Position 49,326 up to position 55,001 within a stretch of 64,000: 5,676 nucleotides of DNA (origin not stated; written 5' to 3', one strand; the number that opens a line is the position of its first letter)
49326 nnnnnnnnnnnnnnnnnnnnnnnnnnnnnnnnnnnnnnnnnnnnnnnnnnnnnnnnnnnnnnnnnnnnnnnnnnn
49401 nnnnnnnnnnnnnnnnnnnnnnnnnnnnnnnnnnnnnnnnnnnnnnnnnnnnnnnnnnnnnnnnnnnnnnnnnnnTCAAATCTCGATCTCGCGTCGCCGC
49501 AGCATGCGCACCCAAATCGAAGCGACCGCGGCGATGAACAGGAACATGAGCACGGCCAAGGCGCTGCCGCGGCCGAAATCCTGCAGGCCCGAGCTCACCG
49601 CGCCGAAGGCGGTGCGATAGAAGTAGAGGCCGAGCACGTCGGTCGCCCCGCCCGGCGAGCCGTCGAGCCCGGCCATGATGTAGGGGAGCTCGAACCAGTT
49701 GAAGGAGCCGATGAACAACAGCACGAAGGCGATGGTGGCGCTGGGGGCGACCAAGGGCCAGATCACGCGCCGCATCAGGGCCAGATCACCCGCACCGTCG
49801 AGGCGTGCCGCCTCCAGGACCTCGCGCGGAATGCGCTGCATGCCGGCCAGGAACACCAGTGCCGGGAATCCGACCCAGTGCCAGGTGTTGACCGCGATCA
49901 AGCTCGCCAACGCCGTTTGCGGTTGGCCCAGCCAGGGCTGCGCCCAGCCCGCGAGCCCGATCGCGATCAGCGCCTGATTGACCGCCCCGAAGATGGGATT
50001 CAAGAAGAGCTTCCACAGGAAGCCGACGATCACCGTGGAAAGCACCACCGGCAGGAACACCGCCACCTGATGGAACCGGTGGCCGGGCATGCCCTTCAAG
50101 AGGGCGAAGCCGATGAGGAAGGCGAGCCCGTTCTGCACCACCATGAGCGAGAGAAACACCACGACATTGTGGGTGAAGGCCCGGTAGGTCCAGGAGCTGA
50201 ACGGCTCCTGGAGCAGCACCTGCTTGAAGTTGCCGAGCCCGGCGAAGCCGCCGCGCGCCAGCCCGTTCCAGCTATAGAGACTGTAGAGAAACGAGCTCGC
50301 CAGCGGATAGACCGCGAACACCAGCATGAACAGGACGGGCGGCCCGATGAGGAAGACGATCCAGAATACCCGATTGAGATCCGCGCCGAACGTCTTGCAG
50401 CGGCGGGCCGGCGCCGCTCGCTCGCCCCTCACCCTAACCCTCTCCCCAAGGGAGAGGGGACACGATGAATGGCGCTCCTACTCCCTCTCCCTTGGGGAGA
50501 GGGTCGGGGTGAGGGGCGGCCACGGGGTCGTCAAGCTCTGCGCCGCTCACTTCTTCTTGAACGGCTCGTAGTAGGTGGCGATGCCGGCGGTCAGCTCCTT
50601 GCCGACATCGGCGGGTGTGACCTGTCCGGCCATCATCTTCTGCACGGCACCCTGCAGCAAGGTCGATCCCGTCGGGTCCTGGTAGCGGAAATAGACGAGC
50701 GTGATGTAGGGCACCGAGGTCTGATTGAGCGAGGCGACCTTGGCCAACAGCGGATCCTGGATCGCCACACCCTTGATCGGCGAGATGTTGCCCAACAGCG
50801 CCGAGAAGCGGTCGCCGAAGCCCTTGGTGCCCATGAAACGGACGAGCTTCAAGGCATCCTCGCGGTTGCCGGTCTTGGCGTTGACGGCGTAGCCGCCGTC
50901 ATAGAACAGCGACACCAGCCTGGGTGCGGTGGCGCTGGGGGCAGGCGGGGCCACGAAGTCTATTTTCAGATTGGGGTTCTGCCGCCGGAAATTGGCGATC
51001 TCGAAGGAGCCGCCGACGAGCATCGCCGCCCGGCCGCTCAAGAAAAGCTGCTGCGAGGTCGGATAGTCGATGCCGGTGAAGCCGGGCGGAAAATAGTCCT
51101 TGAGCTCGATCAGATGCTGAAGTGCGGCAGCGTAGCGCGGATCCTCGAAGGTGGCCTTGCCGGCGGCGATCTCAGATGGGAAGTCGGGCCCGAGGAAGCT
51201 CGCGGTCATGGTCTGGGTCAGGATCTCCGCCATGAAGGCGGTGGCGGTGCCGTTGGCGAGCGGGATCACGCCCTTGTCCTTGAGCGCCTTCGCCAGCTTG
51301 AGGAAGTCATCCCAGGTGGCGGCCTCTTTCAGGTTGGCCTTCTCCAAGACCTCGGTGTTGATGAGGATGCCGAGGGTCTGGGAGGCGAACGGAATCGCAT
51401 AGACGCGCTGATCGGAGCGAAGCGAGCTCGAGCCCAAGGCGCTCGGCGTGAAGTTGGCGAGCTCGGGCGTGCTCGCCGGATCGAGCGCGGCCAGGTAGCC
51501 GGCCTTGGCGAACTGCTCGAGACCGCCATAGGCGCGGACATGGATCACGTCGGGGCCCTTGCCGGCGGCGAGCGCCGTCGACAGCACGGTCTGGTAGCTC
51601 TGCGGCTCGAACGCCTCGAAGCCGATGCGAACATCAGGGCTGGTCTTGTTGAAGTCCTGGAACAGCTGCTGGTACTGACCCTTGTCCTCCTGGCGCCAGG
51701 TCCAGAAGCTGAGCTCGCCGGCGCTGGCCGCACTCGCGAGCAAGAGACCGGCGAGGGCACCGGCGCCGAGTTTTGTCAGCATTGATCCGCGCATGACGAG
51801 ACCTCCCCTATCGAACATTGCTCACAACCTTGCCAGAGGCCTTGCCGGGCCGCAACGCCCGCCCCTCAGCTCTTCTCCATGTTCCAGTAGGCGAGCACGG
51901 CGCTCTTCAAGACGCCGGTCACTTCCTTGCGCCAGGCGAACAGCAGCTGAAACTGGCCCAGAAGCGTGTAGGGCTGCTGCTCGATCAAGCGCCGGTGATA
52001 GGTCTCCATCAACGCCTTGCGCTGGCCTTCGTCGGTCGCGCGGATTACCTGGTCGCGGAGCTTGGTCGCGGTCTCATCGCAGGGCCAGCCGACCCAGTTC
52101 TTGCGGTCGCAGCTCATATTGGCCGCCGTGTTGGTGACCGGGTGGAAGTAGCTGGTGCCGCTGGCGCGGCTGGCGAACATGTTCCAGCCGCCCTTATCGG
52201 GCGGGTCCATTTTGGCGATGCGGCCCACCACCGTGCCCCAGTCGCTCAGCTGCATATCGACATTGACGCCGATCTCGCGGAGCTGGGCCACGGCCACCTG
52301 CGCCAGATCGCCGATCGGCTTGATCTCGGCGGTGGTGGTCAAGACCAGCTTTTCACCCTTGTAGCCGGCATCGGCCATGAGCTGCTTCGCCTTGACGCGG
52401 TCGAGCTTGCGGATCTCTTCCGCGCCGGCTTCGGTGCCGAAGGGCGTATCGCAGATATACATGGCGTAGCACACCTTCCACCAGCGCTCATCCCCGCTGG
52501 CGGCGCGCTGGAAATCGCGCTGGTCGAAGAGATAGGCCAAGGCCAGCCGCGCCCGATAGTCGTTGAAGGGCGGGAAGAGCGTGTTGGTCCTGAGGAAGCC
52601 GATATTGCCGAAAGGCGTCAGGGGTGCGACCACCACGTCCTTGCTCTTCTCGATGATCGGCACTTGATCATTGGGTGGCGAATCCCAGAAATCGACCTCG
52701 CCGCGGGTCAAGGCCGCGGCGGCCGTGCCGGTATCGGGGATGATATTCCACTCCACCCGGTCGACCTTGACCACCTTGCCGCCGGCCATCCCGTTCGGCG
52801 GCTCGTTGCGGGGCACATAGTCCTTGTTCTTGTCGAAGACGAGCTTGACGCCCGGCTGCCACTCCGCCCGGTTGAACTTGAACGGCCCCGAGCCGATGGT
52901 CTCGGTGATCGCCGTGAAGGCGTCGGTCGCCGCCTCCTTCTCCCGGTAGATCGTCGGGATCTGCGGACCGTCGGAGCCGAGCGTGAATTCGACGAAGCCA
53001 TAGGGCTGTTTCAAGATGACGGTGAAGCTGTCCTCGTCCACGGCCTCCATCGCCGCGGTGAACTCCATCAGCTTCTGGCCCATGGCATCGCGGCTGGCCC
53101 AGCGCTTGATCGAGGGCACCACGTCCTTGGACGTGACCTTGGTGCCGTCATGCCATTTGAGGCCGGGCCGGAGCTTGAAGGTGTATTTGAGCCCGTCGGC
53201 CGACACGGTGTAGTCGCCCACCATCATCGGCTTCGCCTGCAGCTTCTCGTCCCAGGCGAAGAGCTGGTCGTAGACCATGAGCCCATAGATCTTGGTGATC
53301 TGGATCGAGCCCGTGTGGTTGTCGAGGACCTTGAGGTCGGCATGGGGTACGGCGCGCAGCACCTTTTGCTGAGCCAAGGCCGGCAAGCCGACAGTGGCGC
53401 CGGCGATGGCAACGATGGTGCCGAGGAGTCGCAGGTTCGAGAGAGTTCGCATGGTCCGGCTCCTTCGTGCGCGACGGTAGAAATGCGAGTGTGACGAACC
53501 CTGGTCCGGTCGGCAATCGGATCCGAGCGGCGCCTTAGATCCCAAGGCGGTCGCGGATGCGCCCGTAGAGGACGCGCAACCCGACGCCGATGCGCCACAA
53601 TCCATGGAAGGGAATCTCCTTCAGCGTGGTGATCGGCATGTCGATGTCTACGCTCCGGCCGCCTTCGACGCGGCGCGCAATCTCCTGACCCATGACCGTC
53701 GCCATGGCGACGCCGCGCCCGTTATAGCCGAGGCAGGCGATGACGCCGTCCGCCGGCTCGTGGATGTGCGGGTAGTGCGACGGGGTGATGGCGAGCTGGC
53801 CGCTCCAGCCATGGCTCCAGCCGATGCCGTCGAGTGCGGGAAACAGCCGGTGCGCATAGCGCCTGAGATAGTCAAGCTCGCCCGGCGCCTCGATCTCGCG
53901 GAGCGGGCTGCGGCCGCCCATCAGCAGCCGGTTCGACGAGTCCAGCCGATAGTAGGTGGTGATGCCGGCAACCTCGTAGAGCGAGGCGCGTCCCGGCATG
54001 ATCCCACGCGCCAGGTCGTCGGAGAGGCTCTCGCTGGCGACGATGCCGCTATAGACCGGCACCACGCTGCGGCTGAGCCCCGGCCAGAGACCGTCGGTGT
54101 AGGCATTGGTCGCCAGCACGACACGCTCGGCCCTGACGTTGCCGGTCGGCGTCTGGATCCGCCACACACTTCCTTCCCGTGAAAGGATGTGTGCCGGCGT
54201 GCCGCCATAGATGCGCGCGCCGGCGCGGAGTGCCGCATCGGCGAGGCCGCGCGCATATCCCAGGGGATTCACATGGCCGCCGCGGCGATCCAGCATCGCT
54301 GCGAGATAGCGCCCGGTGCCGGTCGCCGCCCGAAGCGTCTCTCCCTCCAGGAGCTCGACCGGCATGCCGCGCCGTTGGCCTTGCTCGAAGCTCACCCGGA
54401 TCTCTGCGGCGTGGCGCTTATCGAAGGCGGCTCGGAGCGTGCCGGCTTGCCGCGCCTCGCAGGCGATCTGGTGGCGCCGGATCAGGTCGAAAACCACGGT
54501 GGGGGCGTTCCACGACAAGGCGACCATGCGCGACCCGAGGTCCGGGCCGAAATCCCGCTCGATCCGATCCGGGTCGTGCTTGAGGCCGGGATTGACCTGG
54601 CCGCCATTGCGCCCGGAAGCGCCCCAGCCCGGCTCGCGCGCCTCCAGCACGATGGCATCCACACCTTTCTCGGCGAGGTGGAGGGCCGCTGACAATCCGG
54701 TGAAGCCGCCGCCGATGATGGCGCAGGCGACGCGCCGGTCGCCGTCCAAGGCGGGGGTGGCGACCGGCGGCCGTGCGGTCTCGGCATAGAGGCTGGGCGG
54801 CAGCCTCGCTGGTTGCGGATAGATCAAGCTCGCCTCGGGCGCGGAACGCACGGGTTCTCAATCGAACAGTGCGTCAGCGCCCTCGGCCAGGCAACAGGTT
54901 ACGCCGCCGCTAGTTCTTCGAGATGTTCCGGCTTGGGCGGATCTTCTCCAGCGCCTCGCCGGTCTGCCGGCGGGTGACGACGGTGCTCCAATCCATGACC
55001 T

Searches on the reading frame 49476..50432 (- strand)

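Call 67: search_protein_families(library=pfam, proteins=[window:49476-50432:-], max_evalue=0.00001)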
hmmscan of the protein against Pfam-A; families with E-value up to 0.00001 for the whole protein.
window:49476-50432:- (318 aa): 1 family
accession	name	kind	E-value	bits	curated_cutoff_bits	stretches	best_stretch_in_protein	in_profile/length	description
PF00528.27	BPD_transp_1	-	6.7e-11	42.7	26.4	1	124-314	23-181/184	Binding-protein-dependent transport system inner membrane component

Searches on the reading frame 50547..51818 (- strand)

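Call 67: search_protein_families(library=pfam, proteins=[window:50547-51818:-], max_evalue=0.00001)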
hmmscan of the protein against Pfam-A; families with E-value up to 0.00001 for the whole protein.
window:50547-51818:- (423 aa): 2 families
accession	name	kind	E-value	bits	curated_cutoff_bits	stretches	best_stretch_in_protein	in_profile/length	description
PF01547.30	SBP_bac_1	-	2.3e-41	143.2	26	1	46-332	7-303/307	Bacterial extracellular solute-binding protein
PF13416.11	SBP_bac_8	-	1.1e-31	111.1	27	1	51-352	1-266/279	Bacterial extracellular solute-binding protein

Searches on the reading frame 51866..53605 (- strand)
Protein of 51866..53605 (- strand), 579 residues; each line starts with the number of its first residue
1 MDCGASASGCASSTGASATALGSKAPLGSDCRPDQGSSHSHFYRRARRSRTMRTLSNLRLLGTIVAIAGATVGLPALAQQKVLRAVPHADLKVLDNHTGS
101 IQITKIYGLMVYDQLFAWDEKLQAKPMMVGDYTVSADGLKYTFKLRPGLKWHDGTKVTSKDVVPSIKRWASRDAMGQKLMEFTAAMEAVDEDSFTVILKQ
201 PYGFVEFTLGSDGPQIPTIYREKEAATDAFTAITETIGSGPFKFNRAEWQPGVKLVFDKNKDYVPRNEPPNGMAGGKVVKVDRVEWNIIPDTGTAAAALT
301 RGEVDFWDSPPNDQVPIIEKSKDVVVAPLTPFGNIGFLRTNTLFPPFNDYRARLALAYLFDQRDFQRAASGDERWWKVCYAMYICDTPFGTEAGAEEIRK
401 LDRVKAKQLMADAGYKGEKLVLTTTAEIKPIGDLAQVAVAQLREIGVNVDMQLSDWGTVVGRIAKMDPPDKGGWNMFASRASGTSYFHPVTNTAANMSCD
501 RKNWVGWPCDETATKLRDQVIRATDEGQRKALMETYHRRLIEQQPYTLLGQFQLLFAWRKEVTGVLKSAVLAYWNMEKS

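Call 67: search_protein_families(library=pfam, proteins=[window:51866-53605:-], max_evalue=0.00001)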
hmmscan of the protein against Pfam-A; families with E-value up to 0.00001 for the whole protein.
window:51866-53605:- (579 aa): 1 family
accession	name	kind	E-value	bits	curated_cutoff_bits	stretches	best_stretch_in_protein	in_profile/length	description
PF00496.27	SBP_bac_5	-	3.7e-65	220.9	32.4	1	125-502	3-366/368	Bacterial extracellular solute-binding proteins, family 5 Middle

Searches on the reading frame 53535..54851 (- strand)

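Call 67: search_protein_families(library=pfam, proteins=[window:53535-54851:-], max_evalue=0.00001)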
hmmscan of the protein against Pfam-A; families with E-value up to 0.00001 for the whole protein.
window:53535-54851:- (438 aa): 1 family
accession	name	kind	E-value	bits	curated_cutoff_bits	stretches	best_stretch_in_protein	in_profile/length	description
PF01266.30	DAO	-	3.9e-68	231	27.9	1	44-394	3-353/353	FAD dependent oxidoreductase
